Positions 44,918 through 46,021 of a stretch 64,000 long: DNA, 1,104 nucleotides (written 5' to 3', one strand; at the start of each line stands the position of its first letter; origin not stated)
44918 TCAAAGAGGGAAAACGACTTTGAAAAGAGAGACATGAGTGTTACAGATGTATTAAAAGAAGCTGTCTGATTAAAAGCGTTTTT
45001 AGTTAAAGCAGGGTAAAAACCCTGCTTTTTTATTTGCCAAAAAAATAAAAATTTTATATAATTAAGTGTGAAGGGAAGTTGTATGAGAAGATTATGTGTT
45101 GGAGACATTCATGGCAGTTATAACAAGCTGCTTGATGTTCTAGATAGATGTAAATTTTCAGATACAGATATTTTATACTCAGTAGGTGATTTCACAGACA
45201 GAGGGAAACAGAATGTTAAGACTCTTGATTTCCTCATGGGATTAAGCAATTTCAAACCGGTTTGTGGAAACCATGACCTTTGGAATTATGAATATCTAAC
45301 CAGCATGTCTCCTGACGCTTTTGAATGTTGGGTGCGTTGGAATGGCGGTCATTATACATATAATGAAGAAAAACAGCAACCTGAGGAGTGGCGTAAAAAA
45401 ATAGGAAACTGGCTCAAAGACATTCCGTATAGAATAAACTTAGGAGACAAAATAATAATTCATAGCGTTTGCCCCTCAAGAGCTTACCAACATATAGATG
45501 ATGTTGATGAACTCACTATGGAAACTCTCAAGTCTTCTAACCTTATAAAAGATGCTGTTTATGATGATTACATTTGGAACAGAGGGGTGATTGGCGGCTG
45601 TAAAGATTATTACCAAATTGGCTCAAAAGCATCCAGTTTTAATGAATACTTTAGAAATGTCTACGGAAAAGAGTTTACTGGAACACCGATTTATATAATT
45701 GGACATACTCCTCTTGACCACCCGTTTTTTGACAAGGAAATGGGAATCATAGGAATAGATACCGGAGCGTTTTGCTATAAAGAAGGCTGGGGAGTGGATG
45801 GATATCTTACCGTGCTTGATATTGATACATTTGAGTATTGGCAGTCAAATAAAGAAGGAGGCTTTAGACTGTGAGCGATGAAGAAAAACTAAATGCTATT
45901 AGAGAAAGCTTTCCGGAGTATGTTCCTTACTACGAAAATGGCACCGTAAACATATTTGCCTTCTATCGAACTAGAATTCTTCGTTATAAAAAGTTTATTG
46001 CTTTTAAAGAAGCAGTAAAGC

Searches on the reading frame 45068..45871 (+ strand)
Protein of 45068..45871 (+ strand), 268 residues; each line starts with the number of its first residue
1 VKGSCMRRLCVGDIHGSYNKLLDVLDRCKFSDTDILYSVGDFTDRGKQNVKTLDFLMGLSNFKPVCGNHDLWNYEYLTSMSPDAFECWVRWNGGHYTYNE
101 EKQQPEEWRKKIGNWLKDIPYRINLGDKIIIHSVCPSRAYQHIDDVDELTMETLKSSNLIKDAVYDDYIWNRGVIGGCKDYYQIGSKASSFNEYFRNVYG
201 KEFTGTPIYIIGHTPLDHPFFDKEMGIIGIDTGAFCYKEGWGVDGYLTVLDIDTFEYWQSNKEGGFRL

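Call 7: search_protein_families(library=pfam, proteins=[window:45068-45871:+], max_evalue=0.01)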
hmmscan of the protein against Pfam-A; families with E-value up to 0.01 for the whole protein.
window:45068-45871:+ (268 aa): 3 families
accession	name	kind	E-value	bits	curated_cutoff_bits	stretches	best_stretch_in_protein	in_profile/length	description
PF00149.33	Metallophos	-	8.8e-14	52.8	21.5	1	6-139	1-160/191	Calcineurin-like phosphoesterase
PF12850.12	Metallophos_2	-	0.00019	21.9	27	1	6-83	1-60/154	Calcineurin-like phosphoesterase superfamily domain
PF06874.16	FBPase_2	-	0.0016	17.2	27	1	34-71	185-222/639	Firmicute fructose-1,6-bisphosphatase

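Call 9: search_protein_families(library=phrogs, proteins=[window:45068-45871:+], max_evalue=0.001)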
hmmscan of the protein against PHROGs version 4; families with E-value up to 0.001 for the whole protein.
window:45068-45871:+ (268 aa): 5 families
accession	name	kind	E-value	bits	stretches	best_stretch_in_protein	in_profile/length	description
phrog_246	-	other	1e-43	151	1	6-263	176-393/417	NinI-like serine-threonine phosphatase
phrog_9096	-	unknown function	7e-11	43.3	1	4-121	10-124/157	-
phrog_20114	-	other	9.7e-10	39.9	1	10-78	7-78/131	phosphoesterase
phrog_8238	-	DNA, RNA and nucleotide metabolism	1.5e-06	27.6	1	10-72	176-243/737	RNA ligase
phrog_1649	-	other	1.4e-05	24.9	1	10-74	40-108/308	metallo-phosphoesterase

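Call 16: search_protein_families(library=ncbifam, proteins=[window:45068-45871:+], max_evalue=0.001)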
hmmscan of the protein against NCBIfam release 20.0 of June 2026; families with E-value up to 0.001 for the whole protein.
window:45068-45871:+ (268 aa): 5 families
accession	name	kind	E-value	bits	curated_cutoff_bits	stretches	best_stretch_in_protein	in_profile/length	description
NF008516.0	PRK11439.1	equivalog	1.9e-16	60.7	326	1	10-148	21-158/218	protein-serine/threonine phosphatase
NF007425.0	PRK09968.1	equivalog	4.5e-13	49.4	332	1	10-149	19-157/218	protein-serine/threonine phosphatase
NF001204.0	PRK00166.1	equivalog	2.4e-12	46.8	176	1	6-71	1-68/276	symmetrical bis(5'-nucleosyl)-tetraphosphatase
TIGR00668.1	apaH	equivalog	5.6e-08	32.5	222.85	1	9-72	4-69/279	bis(5'-nucleosyl)-tetraphosphatase (symmetrical) ApaH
NF010148.0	PRK13625.1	equivalog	5.5e-07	29.4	340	0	10-78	5-85/245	bis(5'-nucleosyl)-tetraphosphatase PrpE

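Call 25: search_solved_structures(query=window:45068-45871:+, max_evalue=0.001)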
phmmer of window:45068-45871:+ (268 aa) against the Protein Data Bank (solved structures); distinct sequences matched with E-value up to 0.001: 43.
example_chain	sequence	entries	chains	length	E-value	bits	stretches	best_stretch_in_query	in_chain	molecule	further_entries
1g5b_A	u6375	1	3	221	1.6e-13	53.9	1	3-140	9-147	SERINE/THREONINE PROTEIN PHOSPHATASE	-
9t9n_A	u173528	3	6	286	3.5e-06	29.8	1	3-72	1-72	Bis(5'-nucleosyl)-tetraphosphatase, symmetrical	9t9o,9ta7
5jpe_A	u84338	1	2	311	7.2e-06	28.8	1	10-73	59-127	Serine/threonine-protein phosphatase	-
5jpf_A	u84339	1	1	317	7.4e-06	28.8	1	10-73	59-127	Serine/threonine-protein phosphatase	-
2dfj_A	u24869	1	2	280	1.7e-05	27.6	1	9-72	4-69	diadenosinetetraphosphatase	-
9olz_A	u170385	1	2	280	1.8e-05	27.6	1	9-72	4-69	Bis(5'-nucleosyl)-tetraphosphatase [symmetrical]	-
9ojd_A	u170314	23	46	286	1.8e-05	27.5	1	9-72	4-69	Bis(5'-nucleosyl)-tetraphosphatase [symmetrical] | Bis(5'-nucleosyl)-tetraphosphatase, symmetrical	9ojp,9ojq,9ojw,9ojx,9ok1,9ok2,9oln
5vjv_A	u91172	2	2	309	0.00015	24.5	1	9-72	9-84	Rhizobiales-like phosphatase 2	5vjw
7n6g_4D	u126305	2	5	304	0.00018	24.3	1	9-71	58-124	FAP15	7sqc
9oly_A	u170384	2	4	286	0.00024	23.9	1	9-72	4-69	Bis(5'-nucleosyl)-tetraphosphatase [symmetrical]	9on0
6obr_A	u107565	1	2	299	0.00026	23.7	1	9-71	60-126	Serine/threonine-protein phosphatase PP1-alpha catalytic subunit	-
6obs_A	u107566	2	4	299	0.00029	23.5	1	9-71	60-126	Serine/threonine-protein phosphatase PP1-alpha catalytic subunit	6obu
1u32_A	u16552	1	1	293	0.00031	23.5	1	9-71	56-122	Serine/threonine protein phosphatase PP1-gamma catalytic subunit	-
7txh_C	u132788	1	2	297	0.00032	23.4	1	9-71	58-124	Serine/threonine-protein phosphatase PP1-alpha catalytic subunit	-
4v0v_A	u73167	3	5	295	0.00032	23.4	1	9-71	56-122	SERINE/THREONINE-PROTEIN PHOSPHATASE PP1-GAMMA CATALYTIC SUBUNIT | PROTEIN PHOSPHATASE PP1-GAMMA CATALYTIC SUBUNIT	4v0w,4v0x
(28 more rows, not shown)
